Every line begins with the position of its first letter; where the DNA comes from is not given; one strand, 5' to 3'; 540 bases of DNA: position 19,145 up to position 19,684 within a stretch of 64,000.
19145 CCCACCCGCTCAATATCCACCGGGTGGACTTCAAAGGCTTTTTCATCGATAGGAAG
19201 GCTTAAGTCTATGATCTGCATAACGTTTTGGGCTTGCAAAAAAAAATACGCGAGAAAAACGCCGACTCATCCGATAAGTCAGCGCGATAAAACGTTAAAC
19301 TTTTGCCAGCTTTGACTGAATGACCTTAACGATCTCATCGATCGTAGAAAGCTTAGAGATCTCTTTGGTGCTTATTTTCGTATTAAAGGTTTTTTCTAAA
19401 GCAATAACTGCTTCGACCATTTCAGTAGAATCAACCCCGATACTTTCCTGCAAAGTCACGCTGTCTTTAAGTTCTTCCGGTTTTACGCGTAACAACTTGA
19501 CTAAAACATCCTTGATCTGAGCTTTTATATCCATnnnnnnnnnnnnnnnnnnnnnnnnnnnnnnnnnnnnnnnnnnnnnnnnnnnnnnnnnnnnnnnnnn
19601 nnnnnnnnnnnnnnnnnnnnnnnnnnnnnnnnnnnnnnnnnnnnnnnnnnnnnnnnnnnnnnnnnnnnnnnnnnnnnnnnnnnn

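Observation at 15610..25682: Type II PKS-like biosynthetic cluster with an active KS-alpha plus dead KS-beta pair, ACP, B12-radical-SAM and three cyclase-type genes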

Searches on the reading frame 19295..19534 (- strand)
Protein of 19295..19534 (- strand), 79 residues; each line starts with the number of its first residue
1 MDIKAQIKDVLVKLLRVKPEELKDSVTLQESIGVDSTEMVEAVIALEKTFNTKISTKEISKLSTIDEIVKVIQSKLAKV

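Call 4: search_protein_families(library=pfam, proteins=[window:19295-19534:-], max_evalue=0.01)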
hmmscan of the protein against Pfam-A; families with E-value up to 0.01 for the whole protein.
window:19295-19534:- (79 aa): 2 families
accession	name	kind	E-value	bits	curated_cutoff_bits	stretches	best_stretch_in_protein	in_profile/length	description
PF00550.31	PP-binding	-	1.8e-09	38.1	20.8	1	6-71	2-66/67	Phosphopantetheine attachment site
PF23297.2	ACP_SdgA_C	-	0.00059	20.3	27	1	2-78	10-85/95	Highly reducing polyketide synthase sdgA, C-terminal ACP domain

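Call 5: search_protein_families(library=ncbifam, proteins=[window:19295-19534:-], max_evalue=0.01)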
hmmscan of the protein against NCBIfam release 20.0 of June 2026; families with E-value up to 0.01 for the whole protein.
window:19295-19534:- (79 aa): 17 families
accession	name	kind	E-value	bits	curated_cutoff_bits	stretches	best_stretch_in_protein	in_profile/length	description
NF002148.0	PRK00982.1-2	subfamily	2.8e-13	49.5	71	1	2-75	4-77/79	acyl carrier protein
NF002149.0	PRK00982.1-3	equivalog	1.6e-12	47.2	106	1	2-75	3-76/78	acyl carrier protein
NF002150.0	PRK00982.1-4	subfamily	3.9e-12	46.2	66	1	2-75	5-78/80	acyl carrier protein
TIGR00517.1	acyl_carrier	equivalog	3.9e-11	42.7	70.45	1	2-75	3-76/77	acyl carrier protein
NF002151.0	PRK00982.1-5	equivalog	9.4e-11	41.7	92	1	2-75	3-76/78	acyl carrier protein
NF006031.0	PRK08172.1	equivalog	4.7e-09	36.8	76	1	1-76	3-78/82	acyl carrier protein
NF009104.0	PRK12449.1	equivalog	2.8e-08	33.6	70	1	21-76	24-79/80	acyl carrier protein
NF058660.1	cispen_ACP_AmcB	equivalog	3.7e-08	33.4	80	1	2-75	1-78/80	cispentacin biosynthesis acyl carrier protein AmcB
NF003757.0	PRK05350.1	equivalog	6.9e-08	32.5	65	1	2-77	6-81/83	acyl carrier protein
NF002147.0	PRK00982.1-1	equivalog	6.2e-07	29.2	84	1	2-75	7-80/83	acyl carrier protein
NF040636.1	AcpM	exception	9.9e-06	25.5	146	1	3-74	6-77/93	meromycolate extension acyl carrier protein AcpM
TIGR04069.1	ocin_ACP_rel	hypoth_equivalog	2.1e-05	24.9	70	1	20-72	23-77/77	peptide maturation system acyl carrier-related protein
NF052616.1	ACP_for_OlsHI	equivalog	0.00059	20.1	130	1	2-75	3-80/83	ornithine lipid biosynthesis acyl carrier protein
NF005480.0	PRK07081.1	equivalog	0.0018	18.2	72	1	4-73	2-74/83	acyl carrier protein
NF004533.0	PRK05883.1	equivalog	0.003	17.4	72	1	3-76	24-97/100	acyl carrier protein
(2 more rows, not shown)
